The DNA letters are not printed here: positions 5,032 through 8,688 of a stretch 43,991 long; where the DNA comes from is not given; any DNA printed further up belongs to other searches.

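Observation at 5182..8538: Stand-alone RNA polymerase beta-prime paralog with eroded catalytic moving parts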

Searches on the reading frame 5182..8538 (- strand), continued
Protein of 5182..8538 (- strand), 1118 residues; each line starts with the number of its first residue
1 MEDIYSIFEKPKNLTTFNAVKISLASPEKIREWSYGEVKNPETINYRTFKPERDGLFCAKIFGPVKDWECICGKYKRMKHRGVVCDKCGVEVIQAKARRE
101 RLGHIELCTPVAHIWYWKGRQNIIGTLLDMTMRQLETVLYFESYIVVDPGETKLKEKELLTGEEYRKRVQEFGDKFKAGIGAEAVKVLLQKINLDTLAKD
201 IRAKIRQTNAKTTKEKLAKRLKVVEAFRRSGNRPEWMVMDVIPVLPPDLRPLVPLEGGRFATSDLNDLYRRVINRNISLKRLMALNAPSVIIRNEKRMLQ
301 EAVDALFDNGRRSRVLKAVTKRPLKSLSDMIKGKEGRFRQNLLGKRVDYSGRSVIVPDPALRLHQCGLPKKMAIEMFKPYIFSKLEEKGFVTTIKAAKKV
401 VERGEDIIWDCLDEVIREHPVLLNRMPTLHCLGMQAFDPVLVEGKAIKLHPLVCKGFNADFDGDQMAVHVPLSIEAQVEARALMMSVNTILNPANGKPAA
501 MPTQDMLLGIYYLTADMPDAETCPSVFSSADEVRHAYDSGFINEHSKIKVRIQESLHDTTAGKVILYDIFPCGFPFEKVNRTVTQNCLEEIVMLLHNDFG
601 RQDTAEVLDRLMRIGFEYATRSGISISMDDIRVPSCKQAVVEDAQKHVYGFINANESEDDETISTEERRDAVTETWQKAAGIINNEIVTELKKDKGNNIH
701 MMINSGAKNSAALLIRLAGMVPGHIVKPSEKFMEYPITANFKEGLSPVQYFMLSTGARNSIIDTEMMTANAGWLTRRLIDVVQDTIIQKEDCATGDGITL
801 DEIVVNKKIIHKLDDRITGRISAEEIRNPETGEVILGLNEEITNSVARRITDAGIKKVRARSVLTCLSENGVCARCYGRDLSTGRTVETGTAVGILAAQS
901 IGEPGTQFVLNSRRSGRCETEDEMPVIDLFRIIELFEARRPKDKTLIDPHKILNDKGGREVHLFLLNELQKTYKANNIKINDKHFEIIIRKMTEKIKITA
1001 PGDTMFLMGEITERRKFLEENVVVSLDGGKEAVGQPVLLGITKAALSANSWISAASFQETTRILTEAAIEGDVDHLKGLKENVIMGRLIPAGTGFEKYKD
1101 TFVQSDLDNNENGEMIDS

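Call 47: search_protein_families(library=ncbifam, proteins=[L001:7684-11166:+], max_evalue=0.01)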
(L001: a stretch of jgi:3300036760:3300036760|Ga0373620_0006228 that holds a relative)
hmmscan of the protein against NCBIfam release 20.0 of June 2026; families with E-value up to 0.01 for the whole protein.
L001:7684-11166:+ (1160 aa): 20 families
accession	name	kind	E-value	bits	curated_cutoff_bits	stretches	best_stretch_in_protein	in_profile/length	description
NF038318.1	DISARM_DrmD_b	equivalog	1.9e-205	684.7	950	1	209-859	23-654/868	DISARM system SNF2-like helicase DrmD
NF038317.1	DISARM_DrmD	equivalog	1.4e-86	291.8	610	2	198-650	91-544/1021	DISARM system SNF2-like helicase DrmD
NF041062.1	DpdE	equivalog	1.5e-55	188.7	500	1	205-872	144-772/1048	protein DpdE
NF042964.1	phospholipD_antiphage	equivalog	2.6e-48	165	1100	2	550-833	626-883/895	phospholipase D-like domain-containing anti-phage protein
NF003426.0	PRK04914.1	equivalog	6.8e-47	160.3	576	2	198-384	136-323/959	RNA polymerase-associated protein RapA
NF058637.1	helic_SCO1167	equivalog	3.6e-26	91.5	1200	2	235-415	490-659/932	SCO1167/SCO6262 family helicase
NF053675.1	pilus_reg_Snf2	equivalog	8.5e-19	67.2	1100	2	690-772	925-1008/1029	pilus expression-regulating Snf2 family helicase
NF041790.1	anti-phage_ZorD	equivalog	5.3e-17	61.1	1500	2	612-743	922-1032/1035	type I Zorya anti-phage system protein ZorD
NF053711.1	RNA_heli_RhlE1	exception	1.1e-07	31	750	1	615-744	221-347/434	RNA helicase RhlE1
NF003390.0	PRK04537.1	equivalog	1.2e-07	31.2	732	1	620-743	239-359/572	ATP-dependent RNA helicase RhlB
NF053631.1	RNA_helic_CshA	equivalog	3.1e-07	29.6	646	1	680-764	275-358/434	degradosome RNA helicase CshA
NF003419.0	PRK04837.1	equivalog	3.2e-07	29.4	588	1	614-742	231-357/424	ATP-dependent RNA helicase RhlB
NF007882.0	PRK10590.1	equivalog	6.8e-07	28.6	743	1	614-742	221-346/456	ATP-dependent RNA helicase RhlE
NF008744.0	PRK11776.1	equivalog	8.2e-07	27.9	524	1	681-742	281-343/460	ATP-dependent RNA helicase DbpA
NF008394.0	PRK11192.1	equivalog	1.6e-06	27.2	507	1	681-743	286-349/441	ATP-dependent RNA helicase SrmB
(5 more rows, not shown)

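Call 53: search_dna_similar(query=window:5185-8538:-, collection=plasmids, mode=protein, max_rows=25)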
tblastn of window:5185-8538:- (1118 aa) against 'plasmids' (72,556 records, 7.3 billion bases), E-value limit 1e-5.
Records with a match: 71; places in all: 74; records where one place covers at least 80% of the query: 67.
Best place of each record, by identity: 60-80% 1; <60% 70.
By first word of the organism name: Clostridioides 12; Sinorhizobium 4; Acinetobacter 4; Escherichia 4; Bacillus 3; Listeria 3; Klebsiella 2; Proteus 2; Neisseria 2; Bacteroides 2; and 32 more.
By predicted mobility (MOB-suite, as given by PLSDB): non-mobilizable 64; mobilizable 6; conjugative 1.
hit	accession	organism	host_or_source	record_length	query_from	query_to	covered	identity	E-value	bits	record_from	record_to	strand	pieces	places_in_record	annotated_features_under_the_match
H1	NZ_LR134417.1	Legionella adelaidensis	environmental,Cooling tower water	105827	1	1099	98%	52.5%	0e+0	1152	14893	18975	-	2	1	rpoC: DNA-directed RNA polymerase subunit beta'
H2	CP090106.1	Sinorhizobium meliloti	Medicago,Cell culture,Plant nodule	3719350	2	1094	95%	53.2%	0e+0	1119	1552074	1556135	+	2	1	rpoC: DNA-directed RNA polymerase subunit beta'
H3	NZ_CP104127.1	Sinorhizobium sp. M103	Phaseolus vulgaris,cell ...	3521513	2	1094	95%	53.2%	0e+0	1118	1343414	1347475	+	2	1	none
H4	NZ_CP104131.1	Sinorhizobium sp. K101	Phaseolus vulgaris,cell ...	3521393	16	1094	94%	53.8%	0e+0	1116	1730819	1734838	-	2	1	none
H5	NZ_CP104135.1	Sinorhizobium sp. C101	Phaseolus vulgaris,cell ...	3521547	16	1094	94%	53.8%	0e+0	1116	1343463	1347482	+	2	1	none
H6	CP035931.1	Acinetobacter baumannii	Homo sapiens,blood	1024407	17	1095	96%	52.6%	0e+0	1125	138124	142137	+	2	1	rpoC: DNA-directed RNA polymerase subunit beta'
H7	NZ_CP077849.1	Acinetobacter baumannii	Homo sapiens,Rectal swab_P28_BU14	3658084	17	1095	96%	52.6%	0e+0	1125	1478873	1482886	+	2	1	none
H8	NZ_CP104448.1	Acinetobacter baumannii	Homo sapiens,sputum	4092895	17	1095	96%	52.6%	0e+0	1125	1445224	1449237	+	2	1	none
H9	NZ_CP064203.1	Acinetobacter baumannii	Homo sapiens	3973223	17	1095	96%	52.6%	0e+0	1125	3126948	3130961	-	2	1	none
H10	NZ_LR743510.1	Methylobacterium bullatum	-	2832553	2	1094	95%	53.1%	0e+0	1090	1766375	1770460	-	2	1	none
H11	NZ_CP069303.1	Shinella sp. PSBB067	monoisolate,Minnesota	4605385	2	1094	95%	52.7%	0e+0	1106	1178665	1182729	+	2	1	none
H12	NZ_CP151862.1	Citrobacter freundii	-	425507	1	1100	97%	51.5%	0e+0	1127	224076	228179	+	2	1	rpoC: DNA-directed RNA polymerase subunit beta'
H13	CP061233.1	Escherichia coli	Sheep,cell culture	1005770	1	1100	97%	51.5%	0e+0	1126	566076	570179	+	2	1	rpoC: DNA-directed RNA polymerase subunit beta'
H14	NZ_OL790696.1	Escherichia coli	-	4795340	1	1100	97%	51.5%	0e+0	1126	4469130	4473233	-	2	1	none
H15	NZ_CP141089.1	Escherichia coli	Homo sapiens,Infected Human Urine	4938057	1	1100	97%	51.5%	0e+0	1126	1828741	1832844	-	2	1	none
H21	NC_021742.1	Serratia liquefaciens ATCC 27592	-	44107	1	1100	95%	52.2%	0e+0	1118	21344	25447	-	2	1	rpoC: DNA-directed RNA polymerase subunit beta'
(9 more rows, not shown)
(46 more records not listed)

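Call 54: search_dna_similar(query=window:5185-8538:-, collection=phages, mode=protein, max_rows=15)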
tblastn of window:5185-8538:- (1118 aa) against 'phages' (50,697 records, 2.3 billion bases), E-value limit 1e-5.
Records with a match: 91; places in all: 95; records where one place covers at least 80% of the query: 13.
Best place of each record, by identity: 60-80% 3; <60% 88.
By first word of the organism name: Erwinia 20; Staphylococcus 10; Rhizobium 10; Bacillus 9; Listeria 8; Salmonella 7; Vibrio 6; Acinetobacter 4; Yersinia 4; Bacteriophage 3; and 6 more.
By host as written in the record: Erwinia amylovora 15; - 10; Staphylococcus aureus 8; Listeria monocytogenes 7; Bacillus subtilis 4; Salmonella enterica subsp. enterica serovar Kentucky 3; Homo sapiens 2; Rhizobium sp. N941 2; and 33 more.
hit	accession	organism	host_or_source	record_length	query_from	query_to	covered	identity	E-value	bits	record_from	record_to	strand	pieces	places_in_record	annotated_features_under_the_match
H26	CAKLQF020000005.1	Acinetobacter phage MD-2021a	not known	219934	17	1095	96%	52.6%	0e+0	1125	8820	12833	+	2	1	rpoC: DNA-directed RNA polymerase subunit beta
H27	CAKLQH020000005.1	Acinetobacter phage MD-2021a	not known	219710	17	1095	96%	52.6%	0e+0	1125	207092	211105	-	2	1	rpoC: DNA-directed RNA polymerase subunit beta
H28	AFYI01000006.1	Salmonella enterica subsp. enterica serovar Infantis str. ...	Homo sapiens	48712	1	1100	97%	51.4%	0e+0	1122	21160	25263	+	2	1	DNA-directed RNA polymerase, beta' subunit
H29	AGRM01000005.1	Salmonella enterica subsp. houtenae str. ATCC BAA-1581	Homo sapiens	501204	1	1100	97%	51.4%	0e+0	1122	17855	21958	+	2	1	DNA-directed RNA polymerase, beta' subunit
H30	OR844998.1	Staphylococcus phage SA 1306 Kay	Staphylococcus aureus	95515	13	1100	97%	47.0%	0e+0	1032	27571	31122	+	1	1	record has no annotation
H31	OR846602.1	Enterococcus phage Efs 1-1-1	Enterococcus faecalis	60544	13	1100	97%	46.2%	0e+0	1004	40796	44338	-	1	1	record has no annotation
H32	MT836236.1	Bacteriophage sp.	human fecal samples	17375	17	1105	96%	46.8%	0e+0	976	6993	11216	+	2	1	record has no annotation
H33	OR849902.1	Staphylococcus phage SA 1298 Kay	Staphylococcus aureus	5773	13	1011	89%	45.7%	0e+0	913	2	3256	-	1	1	record has no annotation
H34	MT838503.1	Bacteriophage sp.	human fecal samples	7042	13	1104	87%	44.1%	6e-127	888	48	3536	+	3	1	record has no annotation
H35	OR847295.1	Listeria phage LM 4-11-1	Listeria monocytogenes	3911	230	1100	78%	44.6%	0e+0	765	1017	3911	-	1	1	record has no annotation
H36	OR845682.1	Escherichia phage ECO95 1-6-1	Escherichia coli O157:H7 ATCC 43895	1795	1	576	52%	63.0%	0e+0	748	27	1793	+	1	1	record has no annotation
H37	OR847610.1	Listeria phage LM 4-11-1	Listeria monocytogenes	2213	98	798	63%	47.3%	0e+0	638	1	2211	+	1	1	record has no annotation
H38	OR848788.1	Listeria phage LM 4-14-1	Listeria monocytogenes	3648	13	622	55%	53.6%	0e+0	679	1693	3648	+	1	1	record has no annotation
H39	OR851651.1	Salmonella phage S.Kent 1-2-1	Salmonella enterica subsp. enterica ...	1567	265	763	45%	52.8%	8e-180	540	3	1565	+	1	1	record has no annotation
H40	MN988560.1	Rhizobium phage RHph_TM21B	R. phaseoli INC 1-2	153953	26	927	68%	31.6%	2e-79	399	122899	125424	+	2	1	DNA-directed RNA polymerase beta' subunit protein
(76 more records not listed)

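Call 75: search_protein_representatives(alignment_id=A3)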
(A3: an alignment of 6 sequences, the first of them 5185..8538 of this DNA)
Query: 6 sequences, 1116 profile positions. Proteins with E-value up to 0.001 (for the whole library): 44592; up to 1e-10: 29336; up to 1e-30: 11999. The best 150 are listed.
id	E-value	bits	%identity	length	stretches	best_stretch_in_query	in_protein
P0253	0.0e+00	1636.1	-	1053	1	161-1113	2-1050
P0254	0.0e+00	1520.7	-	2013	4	7-938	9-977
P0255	0.0e+00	1519.3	-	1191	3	153-952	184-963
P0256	0.0e+00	1449.6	-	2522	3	11-923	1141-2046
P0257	0.0e+00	1447.0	-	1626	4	170-926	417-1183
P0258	0.0e+00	1446.8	-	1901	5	153-566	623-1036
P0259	0.0e+00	1439.1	-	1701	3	13-944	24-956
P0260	0.0e+00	1430.1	-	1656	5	145-922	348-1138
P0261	0.0e+00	1424.1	-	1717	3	16-922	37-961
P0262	0.0e+00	1418.4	-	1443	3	13-923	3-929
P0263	0.0e+00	1415.6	-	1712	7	138-951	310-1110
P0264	0.0e+00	1408.3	-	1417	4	1-552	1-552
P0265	0.0e+00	1402.1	-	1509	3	9-923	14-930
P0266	0.0e+00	1400.2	-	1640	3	14-945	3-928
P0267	0.0e+00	1399.5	-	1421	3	1-924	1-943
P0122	0.0e+00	1223.8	-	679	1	432-1114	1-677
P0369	0.0e+00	1118.4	-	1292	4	159-560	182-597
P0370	0.0e+00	1118.3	-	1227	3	145-943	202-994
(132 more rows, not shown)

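Call 77: list_cluster_members(proteins=[P0002, P0036, P0081, P0122, P0123, P0124, P0241, P0253, P0001, window:5185-8538:-])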
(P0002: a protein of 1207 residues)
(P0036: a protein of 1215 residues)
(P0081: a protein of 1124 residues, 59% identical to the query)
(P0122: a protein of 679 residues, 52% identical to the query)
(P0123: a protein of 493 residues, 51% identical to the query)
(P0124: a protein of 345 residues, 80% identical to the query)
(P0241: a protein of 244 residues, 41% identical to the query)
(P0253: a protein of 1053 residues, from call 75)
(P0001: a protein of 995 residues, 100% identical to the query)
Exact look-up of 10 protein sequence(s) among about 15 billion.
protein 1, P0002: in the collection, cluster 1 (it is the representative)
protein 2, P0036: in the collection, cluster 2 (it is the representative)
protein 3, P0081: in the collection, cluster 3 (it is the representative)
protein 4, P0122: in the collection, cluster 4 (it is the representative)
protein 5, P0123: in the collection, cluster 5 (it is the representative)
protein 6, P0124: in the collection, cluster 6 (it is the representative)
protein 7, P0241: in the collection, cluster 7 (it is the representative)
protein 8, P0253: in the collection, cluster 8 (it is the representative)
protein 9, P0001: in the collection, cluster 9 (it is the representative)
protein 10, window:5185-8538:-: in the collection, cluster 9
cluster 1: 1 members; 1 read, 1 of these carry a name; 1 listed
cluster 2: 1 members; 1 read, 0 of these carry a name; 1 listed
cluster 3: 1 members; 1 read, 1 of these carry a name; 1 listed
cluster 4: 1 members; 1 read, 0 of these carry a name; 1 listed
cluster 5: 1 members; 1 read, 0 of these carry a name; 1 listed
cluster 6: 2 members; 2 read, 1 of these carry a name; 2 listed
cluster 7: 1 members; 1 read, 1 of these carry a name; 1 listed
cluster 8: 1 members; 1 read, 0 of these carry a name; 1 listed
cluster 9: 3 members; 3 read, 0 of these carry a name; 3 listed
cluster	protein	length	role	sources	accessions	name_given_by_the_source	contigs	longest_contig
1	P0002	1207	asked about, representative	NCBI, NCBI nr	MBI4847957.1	MAG: DNA-directed RNA polymerase subunit beta' [Nitrospirae bacterium] | DNA-directed RNA polymerase subunit beta' [Nitrospirota bacterium]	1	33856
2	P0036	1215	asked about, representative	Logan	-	-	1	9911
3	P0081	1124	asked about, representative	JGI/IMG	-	DNA-directed RNA polymerase subunit beta'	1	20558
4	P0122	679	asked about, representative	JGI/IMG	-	-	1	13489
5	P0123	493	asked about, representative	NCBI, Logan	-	-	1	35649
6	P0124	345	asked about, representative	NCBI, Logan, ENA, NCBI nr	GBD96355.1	bifunctional DNA-directed RNA polymerase subunit beta-beta' [bacterium BMS3Abin06]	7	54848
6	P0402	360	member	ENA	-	-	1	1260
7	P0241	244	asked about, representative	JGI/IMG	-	DNA-directed RNA polymerase subunit beta'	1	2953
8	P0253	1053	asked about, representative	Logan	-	-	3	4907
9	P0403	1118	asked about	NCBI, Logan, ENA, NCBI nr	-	-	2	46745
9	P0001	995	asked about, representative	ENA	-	-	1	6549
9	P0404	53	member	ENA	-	-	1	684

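Call 78: find_encoding_contigs(protein=window:5182-8538:-, flank=10000, max_places=4)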
Protein window:5182-8538:- (1118 aa): 3 contigs read that carry it; 3 places shown.
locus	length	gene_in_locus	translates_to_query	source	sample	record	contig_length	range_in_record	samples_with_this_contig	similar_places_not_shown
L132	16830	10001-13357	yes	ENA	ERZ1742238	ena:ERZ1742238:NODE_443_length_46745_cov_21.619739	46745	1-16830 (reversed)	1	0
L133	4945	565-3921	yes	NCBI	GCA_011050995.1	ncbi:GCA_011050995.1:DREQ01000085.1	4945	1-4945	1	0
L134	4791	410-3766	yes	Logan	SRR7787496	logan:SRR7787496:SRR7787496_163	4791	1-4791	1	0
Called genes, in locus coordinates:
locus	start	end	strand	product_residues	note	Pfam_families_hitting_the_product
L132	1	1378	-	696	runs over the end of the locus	PF00672:HAMP (weak), PF00015:MCPsignal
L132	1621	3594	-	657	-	PF14522:Cytochrome_C7 (faint), PF02433:FixO (faint), PF00034:Cytochrom_C, PF13442:Cytochrome_CBB3 (weak), PF00034:Cytochrom_C, PF13442:Cytochrome_CBB3 (weak), PF00034:Cytochrom_C (weak)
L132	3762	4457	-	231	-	-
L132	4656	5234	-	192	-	PF00033:Cytochrome_B, PF14358:DUF4405 (weak), PF13631:Cytochrom_B_N_2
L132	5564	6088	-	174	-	PF00355:Rieske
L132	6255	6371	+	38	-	-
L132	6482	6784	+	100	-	PF05973:Gp49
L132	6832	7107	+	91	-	PF12844:HTH_19, PF13560:HTH_31, PF01381:HTH_3, PF13443:HTH_26 (weak)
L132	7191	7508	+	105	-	PF03683:UPF0175 (weak)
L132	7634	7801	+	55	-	-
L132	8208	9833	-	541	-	-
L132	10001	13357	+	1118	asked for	PF04997:RNA_pol_Rpb1_1, PF00623:RNA_pol_Rpb1_2, PF04983:RNA_pol_Rpb1_3, PF04998:RNA_pol_Rpb1_5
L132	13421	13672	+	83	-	-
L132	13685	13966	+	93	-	PF03683:UPF0175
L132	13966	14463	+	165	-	PF11848:DUF3368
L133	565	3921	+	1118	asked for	PF04997:RNA_pol_Rpb1_1, PF00623:RNA_pol_Rpb1_2, PF04983:RNA_pol_Rpb1_3, PF04998:RNA_pol_Rpb1_5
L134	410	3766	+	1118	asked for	PF04997:RNA_pol_Rpb1_1, PF00623:RNA_pol_Rpb1_2, PF04983:RNA_pol_Rpb1_3, PF04998:RNA_pol_Rpb1_5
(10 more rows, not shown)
